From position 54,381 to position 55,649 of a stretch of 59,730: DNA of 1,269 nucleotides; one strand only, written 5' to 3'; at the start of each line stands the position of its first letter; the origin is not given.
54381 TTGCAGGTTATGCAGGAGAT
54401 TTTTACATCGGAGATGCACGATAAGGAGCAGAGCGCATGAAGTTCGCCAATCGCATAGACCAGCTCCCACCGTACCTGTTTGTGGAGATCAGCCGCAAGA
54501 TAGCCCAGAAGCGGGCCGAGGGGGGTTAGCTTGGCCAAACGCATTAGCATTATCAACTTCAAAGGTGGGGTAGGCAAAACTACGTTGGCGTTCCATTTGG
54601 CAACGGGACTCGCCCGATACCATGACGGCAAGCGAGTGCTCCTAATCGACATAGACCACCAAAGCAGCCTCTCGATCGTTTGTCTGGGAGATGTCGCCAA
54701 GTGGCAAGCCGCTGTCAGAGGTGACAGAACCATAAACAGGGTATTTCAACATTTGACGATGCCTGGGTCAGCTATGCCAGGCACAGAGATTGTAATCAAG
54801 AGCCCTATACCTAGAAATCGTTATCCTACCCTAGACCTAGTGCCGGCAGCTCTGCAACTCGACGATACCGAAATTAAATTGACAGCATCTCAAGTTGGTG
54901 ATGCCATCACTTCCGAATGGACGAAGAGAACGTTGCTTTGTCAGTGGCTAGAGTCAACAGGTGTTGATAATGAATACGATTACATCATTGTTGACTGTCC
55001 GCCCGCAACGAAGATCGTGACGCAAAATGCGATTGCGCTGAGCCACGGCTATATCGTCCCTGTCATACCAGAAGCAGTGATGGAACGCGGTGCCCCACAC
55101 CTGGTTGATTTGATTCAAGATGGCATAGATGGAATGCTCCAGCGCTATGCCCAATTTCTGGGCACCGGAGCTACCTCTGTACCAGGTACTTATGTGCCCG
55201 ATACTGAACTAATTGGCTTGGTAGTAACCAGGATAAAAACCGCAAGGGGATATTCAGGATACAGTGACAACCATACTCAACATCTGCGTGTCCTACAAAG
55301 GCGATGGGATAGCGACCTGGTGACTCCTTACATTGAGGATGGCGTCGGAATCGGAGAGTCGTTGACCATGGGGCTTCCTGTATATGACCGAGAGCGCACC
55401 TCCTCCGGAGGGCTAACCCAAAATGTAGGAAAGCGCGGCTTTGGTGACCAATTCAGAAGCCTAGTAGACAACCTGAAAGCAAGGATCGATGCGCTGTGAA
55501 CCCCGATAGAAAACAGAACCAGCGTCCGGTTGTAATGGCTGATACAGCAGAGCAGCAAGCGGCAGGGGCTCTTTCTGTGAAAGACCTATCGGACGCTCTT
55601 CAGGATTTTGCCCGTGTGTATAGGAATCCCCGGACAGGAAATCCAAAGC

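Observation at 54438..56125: ParA-like ATPase plus unknown partner inserted into the 5' end of dapL between 87-bp direct repeats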

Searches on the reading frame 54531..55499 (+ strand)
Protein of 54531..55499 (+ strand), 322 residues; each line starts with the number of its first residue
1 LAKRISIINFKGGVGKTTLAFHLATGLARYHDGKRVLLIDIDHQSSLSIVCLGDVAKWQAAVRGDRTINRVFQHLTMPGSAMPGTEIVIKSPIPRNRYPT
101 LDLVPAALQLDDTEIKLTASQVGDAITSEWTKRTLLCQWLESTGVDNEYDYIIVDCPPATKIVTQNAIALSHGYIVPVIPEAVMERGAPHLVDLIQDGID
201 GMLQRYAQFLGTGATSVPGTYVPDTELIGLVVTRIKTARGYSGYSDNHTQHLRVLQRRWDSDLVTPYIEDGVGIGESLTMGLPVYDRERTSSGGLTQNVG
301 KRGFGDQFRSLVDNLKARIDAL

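Call 6: search_protein_families(library=padloc, proteins=[window:54531-55499:+], max_evalue=1)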
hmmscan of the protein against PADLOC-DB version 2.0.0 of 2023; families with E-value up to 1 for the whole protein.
window:54531-55499:+ (322 aa): 3 families
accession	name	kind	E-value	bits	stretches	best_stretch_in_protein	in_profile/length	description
PDLC04559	PDC-M28B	-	2.4e-06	24.9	1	2-44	128-168/438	-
PDLC04560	PDC-M28B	-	0.00014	19.3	1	2-46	14-56/327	-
PDLC00915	TRIP13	-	0.0088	13.5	1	11-46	71-106/302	TRIP13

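Call 7: search_protein_families(library=pfam, proteins=[window:54531-55499:+], max_evalue=0.1)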
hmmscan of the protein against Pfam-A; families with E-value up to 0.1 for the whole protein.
window:54531-55499:+ (322 aa): 8 families
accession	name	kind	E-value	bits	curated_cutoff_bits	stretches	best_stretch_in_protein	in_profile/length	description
PF13614.12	AAA_31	-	4.8e-32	111.8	27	1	3-197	2-166/177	AAA domain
PF01656.29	CbiA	-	2.1e-15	57.2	25.4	1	5-252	1-100/125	CobQ/CobB/MinD/ParA nucleotide binding domain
PF10609.15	ParA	-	3.4e-08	33.7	27.1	1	3-42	4-41/246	NUBPL iron-transfer P-loop NTPase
PF09140.17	MipZ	-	4.7e-08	33.1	20.7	1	4-45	2-41/262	ATPase MipZ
PF06564.18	CBP_BcsQ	-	3e-05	24.1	21.3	1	6-49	5-46/234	Cellulose biosynthesis protein BcsQ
PF02374.21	ArsA_ATPase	-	4.8e-05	23.2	24.3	1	7-48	5-44/305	Anion-transporting ATPase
PF07015.17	VirC1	-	0.026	14.3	24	1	5-47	4-44/231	VirC1 protein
PF13479.12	AAA_24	-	0.033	14.4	27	1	11-60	10-50/195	AAA domain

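Call 8: search_protein_families(library=ncbifam, proteins=[window:54531-55499:+], max_evalue=0.1)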
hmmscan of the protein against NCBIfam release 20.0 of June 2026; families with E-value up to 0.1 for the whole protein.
window:54531-55499:+ (322 aa): 27 families (the best 25 are shown)
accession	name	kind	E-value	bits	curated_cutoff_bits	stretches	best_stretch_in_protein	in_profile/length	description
NF041546.1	ParA_partition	equivalog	1.7e-21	76.7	180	2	5-48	2-43/203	ParA family partition ATPase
TIGR03453.1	partition_RepA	equivalog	4.7e-21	75.1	348.45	1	5-183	107-269/387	plasmid partitioning protein RepA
NF010443.0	PRK13869.1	subfamily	1.2e-13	50.6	446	1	5-181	124-284/405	plasmid-partitioning protein RepA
NF041283.1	PrgP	equivalog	5.6e-11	42.3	400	1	4-178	4-152/297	ParA superfamily DNA segregation protein PrgP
TIGR01968.1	minD_bact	equivalog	1.4e-10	40.9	212.9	2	5-42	4-39/261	septum site-determining protein MinD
TIGR03371.1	cellulose_yhjQ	equivalog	2.1e-09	37.3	157.85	1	3-49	2-46/246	cellulose biosynthesis protein BcsQ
NF047398.1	AAA_KGGVGR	domain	9.7e-09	35.8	90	1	3-155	3-148/190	KGGVGR-motif variant AAA ATPase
NF053622.1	ATPseBagAMYCTU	equivalog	1.2e-07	31.5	400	1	3-48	7-50/325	ATPase BagA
TIGR01969.1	minD_arch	subfamily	1.2e-07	31.2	201.75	1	5-43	3-39/251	cell division ATPase MinD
NF010259.0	PRK13705.1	equivalog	4.2e-07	29.3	725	1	5-185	109-271/388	plasmid-partitioning protein SopA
NF041136.1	MrpORP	equivalog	9.3e-07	28.4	450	1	3-43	6-44/365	iron-sulfur cluster carrier protein MrpORP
TIGR01007.1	eps_fam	subfamily_domain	1.4e-06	28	108.05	1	3-47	18-60/204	polysaccharide biosynthesis tyrosine autokinase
TIGR00345.1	GET3_arsA_TRC40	subfamily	3.4e-06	26.8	135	1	11-50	5-42/299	TRC40/GET3/ArsA family transport-energizing ATPase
TIGR04291.1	arsen_driv_ArsA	equivalog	2.4e-05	23.2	650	1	11-62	11-60/565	arsenical pump-driving ATPase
NF008079.0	PRK10818.1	equivalog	5.7e-05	22.6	508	1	1-43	1-41/270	septum site-determining protein MinD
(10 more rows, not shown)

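Call 9: search_protein_families(library=phrogs, proteins=[window:54531-55499:+], max_evalue=0.1)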
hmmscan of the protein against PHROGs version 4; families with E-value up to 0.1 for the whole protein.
window:54531-55499:+ (322 aa): 2 families
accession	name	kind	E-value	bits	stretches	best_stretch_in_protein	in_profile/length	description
phrog_164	-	DNA, RNA and nucleotide metabolism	2.7e-41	143.2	1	1-320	223-474/500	ParA-like partition protein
phrog_1366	-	unknown function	0.068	13.7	1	13-47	24-54/307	-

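Call 11: find_encoding_contigs(protein=window:54531-55499:+, flank=10000, max_places=10)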
Protein window:54531-55499:+ (322 aa): no gene with exactly this product is on record in the collection.

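Call 25: find_homologous_proteins(query=window:54531-55499:+, max_evalue=1e-20)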
Query window:54531-55499:+ (322 aa): 1411 proteins with E <= 1e-20 among 8000 candidates; the best 120 are listed.
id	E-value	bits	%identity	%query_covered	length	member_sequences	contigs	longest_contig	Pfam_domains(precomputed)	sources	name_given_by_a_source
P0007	9.2e-214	726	100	100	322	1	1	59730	PF10609.16,PF01656.30,PF13614.13,PF09140.18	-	-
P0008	4.3e-146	504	70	100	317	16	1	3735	PF10609.16,PF01656.30,PF13614.13,PF09140.18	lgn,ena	-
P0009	2.4e-141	489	69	100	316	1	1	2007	PF10609.16,PF01656.30,PF13614.13,PF09140.18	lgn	-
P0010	6.6e-136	471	69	100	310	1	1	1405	PF10609.16,PF01656.30,PF13614.13,PF09140.18,PF06564.19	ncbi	-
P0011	1.0e-132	460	65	100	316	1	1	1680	PF10609.16,PF01656.30,PF13614.13,PF09140.18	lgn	-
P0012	2.8e-132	459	66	100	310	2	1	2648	PF10609.16,PF01656.30,PF13614.13,PF09140.18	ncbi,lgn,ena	-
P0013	1.8e-131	456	67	100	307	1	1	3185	PF10609.16,PF01656.30,PF13614.13,PF09140.18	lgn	-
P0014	6.0e-131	454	67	100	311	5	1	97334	PF10609.16,PF01656.30,PF13614.13,PF09140.18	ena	-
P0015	3.4e-130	452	65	100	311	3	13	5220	PF10609.16,PF01656.30,PF13614.13,PF09140.18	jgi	-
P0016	4.6e-129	448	66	100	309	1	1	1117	PF10609.16,PF01656.30,PF13614.13,PF09140.18,PF06564.19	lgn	-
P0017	8.6e-129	447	66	100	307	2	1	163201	PF10609.16,PF01656.30,PF13614.13,PF09140.18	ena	-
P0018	7.1e-128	444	66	100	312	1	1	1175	PF10609.16,PF01656.30,PF13614.13,PF09140.18,PF02374.22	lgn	-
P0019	8.7e-127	441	65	100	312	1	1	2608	PF10609.16,PF01656.30,PF13614.13,PF09140.18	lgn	-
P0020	5.0e-126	438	65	100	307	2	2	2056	PF10609.16,PF01656.30,PF13614.13,PF09140.18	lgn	-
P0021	3.3e-125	436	63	100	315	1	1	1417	PF10609.16,PF01656.30,PF13614.13,PF09140.18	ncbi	-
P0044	5.5e-118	412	60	100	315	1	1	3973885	PF10609.16,PF01656.30,PF13614.13,PF09140.18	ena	-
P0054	1.8e-116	407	61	100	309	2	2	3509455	PF10609.16,PF01656.30,PF13614.13,PF09140.18,PF02374.22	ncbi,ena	-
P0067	2.2e-115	403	59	100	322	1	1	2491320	PF10609.16,PF01656.30,PF13614.13,PF09140.18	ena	-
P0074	1.1e-114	401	58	100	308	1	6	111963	PF10609.16,PF01656.30,PF13614.13,PF09140.18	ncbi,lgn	-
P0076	1.3e-114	401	59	100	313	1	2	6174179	PF10609.16,PF01656.30,PF13614.13,PF09140.18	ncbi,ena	-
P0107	4.1e-113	396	59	100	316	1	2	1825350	PF10609.16,PF01656.30,PF13614.13,PF09140.18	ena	-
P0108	4.5e-113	396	58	100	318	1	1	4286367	PF10609.16,PF01656.30,PF13614.13,PF09140.18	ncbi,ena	-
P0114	7.8e-113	395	57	100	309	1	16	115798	PF10609.16,PF01656.30,PF13614.13,PF09140.18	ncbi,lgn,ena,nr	ncbi:MAG: ParA family protein [Caldilineaceae bacterium]|nr:ParA family protein [Caldilineaceae bact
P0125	3.1e-112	393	58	100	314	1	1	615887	PF10609.16,PF01656.30,PF13614.13,PF09140.18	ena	-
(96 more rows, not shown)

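Call 26: find_encoding_contigs(protein=P0014, flank=8000, max_places=3)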
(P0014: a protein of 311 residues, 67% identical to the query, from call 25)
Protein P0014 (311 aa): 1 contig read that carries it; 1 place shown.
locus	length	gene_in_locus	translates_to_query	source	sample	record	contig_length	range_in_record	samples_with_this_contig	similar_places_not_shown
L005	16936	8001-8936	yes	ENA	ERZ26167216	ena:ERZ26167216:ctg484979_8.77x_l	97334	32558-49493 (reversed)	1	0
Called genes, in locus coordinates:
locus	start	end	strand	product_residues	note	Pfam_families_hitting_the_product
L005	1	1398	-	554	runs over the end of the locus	PF01642:MM_CoA_mutase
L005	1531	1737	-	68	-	PF06107:DUF951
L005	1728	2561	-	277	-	PF00215:OMPdecase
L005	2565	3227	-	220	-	-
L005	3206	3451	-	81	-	PF04255:DUF433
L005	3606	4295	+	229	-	PF17746:SfsA_N, PF03749:SfsA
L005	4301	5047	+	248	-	PF00730:HhH-GPD, PF00633:HHH (faint)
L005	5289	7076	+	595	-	PF13667:ThiC-associated, PF01964:ThiC_Rad_SAM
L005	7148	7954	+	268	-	PF08543:Phos_pyr_kin, PF00294:PfkB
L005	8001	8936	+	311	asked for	PF01656:CbiA, PF09140:MipZ (faint), PF10609:ParA (faint), PF13614:AAA_31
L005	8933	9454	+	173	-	-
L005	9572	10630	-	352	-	PF00389:2-Hacid_dh, PF02826:2-Hacid_dh_C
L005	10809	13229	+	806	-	PF01804:Penicil_amidase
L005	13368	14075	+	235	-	PF11376:DUF3179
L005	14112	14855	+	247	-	PF11376:DUF3179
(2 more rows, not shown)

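Call 27: find_encoding_contigs(protein=P0017, flank=8000, max_places=3)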
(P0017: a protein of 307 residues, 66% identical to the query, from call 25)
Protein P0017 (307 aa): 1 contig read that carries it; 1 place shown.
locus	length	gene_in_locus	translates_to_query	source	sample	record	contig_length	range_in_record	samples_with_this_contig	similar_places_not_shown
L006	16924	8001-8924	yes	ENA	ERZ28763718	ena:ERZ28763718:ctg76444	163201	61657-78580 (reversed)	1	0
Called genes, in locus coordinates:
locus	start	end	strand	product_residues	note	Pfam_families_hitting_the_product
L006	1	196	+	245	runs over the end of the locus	-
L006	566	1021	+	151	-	-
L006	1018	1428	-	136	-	-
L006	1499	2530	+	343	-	PF13683:rve_3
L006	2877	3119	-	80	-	-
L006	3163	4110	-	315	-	PF13011:LZ_Tnp_IS481, PF13384:HTH_23 (weak), PF13518:HTH_28, PF13551:HTH_29, PF13565:HTH_32, PF00665:rve, PF13683:rve_3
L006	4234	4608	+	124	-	PF00903:Glyoxalase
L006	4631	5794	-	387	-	PF06559:DCD_N, PF22769:DCD, PF22569:DCD_C, PF22769:DCD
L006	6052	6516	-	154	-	PF00589:Phage_integrase (weak)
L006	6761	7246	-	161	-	-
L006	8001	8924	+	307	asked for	PF01656:CbiA, PF09140:MipZ (faint), PF10609:ParA (faint), PF13614:AAA_31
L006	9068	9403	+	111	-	-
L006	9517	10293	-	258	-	PF03235:GmrSD_N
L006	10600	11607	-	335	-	PF00589:Phage_integrase (weak)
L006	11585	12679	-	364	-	PF00589:Phage_integrase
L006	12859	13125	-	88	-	-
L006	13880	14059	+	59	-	-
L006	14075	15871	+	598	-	-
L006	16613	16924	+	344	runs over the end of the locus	PF13683:rve_3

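Call 28: find_encoding_contigs(protein=P0114, flank=8000, max_places=6)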
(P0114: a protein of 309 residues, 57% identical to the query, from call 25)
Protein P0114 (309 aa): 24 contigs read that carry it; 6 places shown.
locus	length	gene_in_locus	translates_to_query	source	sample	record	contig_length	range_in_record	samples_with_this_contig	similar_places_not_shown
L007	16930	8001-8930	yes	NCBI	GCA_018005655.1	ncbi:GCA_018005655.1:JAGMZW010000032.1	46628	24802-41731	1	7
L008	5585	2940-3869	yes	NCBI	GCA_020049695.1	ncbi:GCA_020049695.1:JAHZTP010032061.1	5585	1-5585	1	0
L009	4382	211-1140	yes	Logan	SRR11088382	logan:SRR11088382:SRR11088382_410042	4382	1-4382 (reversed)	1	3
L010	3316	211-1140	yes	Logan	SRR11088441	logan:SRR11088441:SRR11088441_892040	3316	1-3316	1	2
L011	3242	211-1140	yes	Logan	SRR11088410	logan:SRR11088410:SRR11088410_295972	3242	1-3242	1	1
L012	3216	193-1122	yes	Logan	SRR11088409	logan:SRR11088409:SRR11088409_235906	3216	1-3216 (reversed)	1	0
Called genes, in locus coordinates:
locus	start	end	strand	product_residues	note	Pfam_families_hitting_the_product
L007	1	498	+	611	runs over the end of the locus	PF00329:Complex1_30kDa, PF00346:Complex1_49kDa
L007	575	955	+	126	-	PF13366:PDDEXK_3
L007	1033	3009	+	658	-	PF01257:2Fe-2S_thioredx, PF01512:Complex1_51K, PF10531:SLBB, PF22461:SLBB_2 (weak), PF10589:NADH_4Fe-4S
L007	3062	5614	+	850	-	PF00111:Fer2 (faint), PF13510:Fer2_4, PF10588:NADH-G_4Fe-4S_3, PF22117:Fer4_Nqo3, PF04879:Molybdop_Fe4S4, PF22151:Fer4_NDSU1, PF00384:Molybdopterin, PF01568:Molydop_binding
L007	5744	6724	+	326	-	PF00146:NADHdh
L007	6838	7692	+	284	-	PF02517:Rce1-like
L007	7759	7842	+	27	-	-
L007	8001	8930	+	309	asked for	PF01656:CbiA, PF09140:MipZ (faint), PF10609:ParA (faint), PF13614:AAA_31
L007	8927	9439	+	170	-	-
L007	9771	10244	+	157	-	PF13534:Fer4_17 (faint), PF14697:Fer4_21 (faint), PF13237:Fer4_10 (weak), PF00037:Fer4 (weak), PF12838:Fer4_7, PF13183:Fer4_8 (weak), PF13187:Fer4_9, PF00037:Fer4 (weak), +6 more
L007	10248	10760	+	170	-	PF00499:Oxidored_q3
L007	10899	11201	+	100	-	PF00420:Oxidored_q2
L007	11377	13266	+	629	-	PF00662:Proton_antipo_N, PF00361:Proton_antipo_M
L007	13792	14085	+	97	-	PF18993:Rv0078B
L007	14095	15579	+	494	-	PF00361:Proton_antipo_M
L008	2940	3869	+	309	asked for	PF01656:CbiA, PF09140:MipZ (faint), PF10609:ParA (faint), PF13614:AAA_31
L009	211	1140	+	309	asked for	PF01656:CbiA, PF09140:MipZ (faint), PF10609:ParA (faint), PF13614:AAA_31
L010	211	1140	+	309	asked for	PF01656:CbiA, PF09140:MipZ (faint), PF10609:ParA (faint), PF13614:AAA_31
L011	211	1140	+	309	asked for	PF01656:CbiA, PF09140:MipZ (faint), PF10609:ParA (faint), PF13614:AAA_31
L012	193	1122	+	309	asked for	PF01656:CbiA, PF09140:MipZ (faint), PF10609:ParA (faint), PF13614:AAA_31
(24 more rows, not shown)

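Call 37: search_dna_similar(query=window:54531-55499:+, collection=plasmids, mode=protein, max_evalue=1e-30, max_rows=25)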
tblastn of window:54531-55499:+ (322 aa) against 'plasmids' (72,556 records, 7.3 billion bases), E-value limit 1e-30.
No match.

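Call 45: find_related_loci(query=A4, collection=metagenome_contigs, flank=6000)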
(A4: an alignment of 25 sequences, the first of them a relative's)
Query A4 (322 aa) in metagenome_contigs; peptide patterns used: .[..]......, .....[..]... (x = any residue, [..] = any of these).
371 stretches matched a pattern; 269 encode a relative of the query (tblastn E <= 1e-3); the best 80 are kept; 80 distinct loci.
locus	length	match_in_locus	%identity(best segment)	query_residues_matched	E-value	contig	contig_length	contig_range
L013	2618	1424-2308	70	1-300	3e-149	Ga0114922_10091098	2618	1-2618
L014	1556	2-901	69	18-322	9e-154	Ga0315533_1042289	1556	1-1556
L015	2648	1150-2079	66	1-322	6e-149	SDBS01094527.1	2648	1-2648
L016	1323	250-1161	66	1-319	1e-148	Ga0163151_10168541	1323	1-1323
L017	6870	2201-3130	61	1-322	6e-129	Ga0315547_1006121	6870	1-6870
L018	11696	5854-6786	62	1-322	6e-129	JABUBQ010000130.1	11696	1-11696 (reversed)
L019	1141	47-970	61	1-322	2e-140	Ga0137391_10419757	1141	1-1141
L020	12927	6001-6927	58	1-322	2e-125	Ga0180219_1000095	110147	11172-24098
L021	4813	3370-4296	59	1-322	6e-125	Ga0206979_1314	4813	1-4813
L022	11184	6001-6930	61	1-322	2e-123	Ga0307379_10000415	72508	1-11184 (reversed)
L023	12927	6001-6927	59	1-322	1e-122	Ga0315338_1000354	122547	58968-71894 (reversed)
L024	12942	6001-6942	61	1-322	1e-122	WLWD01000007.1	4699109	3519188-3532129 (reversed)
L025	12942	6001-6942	61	1-322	1e-122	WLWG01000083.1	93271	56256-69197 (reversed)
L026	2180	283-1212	57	1-322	1e-128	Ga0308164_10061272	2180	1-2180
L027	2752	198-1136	56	1-322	2e-125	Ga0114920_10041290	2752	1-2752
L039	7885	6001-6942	59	1-322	2e-116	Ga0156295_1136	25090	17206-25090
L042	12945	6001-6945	56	1-322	5e-116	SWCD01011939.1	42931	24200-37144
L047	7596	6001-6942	57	1-322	2e-114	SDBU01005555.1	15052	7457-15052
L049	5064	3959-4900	57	1-322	3e-114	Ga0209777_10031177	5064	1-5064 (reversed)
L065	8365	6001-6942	52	1-322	1e-108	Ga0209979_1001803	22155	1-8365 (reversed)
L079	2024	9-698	66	88-322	2e-109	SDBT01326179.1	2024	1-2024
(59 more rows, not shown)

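Call 72: search_solved_structures(query=A4, max_evalue=0.00001)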
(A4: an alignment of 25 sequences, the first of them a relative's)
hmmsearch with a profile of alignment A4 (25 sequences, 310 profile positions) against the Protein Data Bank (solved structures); distinct sequences matched with E-value up to 0.00001: 18.
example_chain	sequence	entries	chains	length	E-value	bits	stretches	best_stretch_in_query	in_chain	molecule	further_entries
6iub_A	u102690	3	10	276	2.4e-16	63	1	1-222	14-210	SpoOJ regulator (Soj)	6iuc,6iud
8jmj_A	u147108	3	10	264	2.3e-15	59.8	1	1-222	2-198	SpoOJ regulator (Soj)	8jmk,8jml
8ray_B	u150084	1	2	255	3.3e-15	59.3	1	4-204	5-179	ParA family protein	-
1wcv_1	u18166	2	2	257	3.4e-14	55.9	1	3-45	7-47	SEGREGATION PROTEIN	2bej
5k5z_A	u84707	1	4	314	2.1e-13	53.3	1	1-233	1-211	ParA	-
5u1j_B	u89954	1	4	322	2.2e-13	53.3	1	1-233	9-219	Uncharacterized protein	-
2bek_A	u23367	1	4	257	3.9e-13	52.5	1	3-45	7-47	SEGREGATION PROTEIN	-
4pfs_A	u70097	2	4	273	4.3e-13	52.3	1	142-196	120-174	Cobyrinic Acid a,c-diamide synthase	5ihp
5if9_A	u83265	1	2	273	9e-13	51.3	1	142-196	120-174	Cobyrinic Acid a,c-diamide synthase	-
3k9g_A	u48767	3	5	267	4.8e-09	39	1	3-180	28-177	PF-32 protein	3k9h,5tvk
4v03_A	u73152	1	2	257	5.3e-08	35.6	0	1-42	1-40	SITE-DETERMINING PROTEIN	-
4v02_A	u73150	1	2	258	3.6e-07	32.9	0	1-41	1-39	SITE-DETERMINING PROTEIN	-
7npd_A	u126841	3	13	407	3.7e-07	32.8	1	5-177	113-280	Walker A-type ATPase | AAA family ATPase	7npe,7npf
4dzz_A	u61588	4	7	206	1.1e-06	31.3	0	3-48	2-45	Plasmid partitioning protein ParF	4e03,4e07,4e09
5u1g_D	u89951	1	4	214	1.2e-06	31.1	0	3-48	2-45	ParA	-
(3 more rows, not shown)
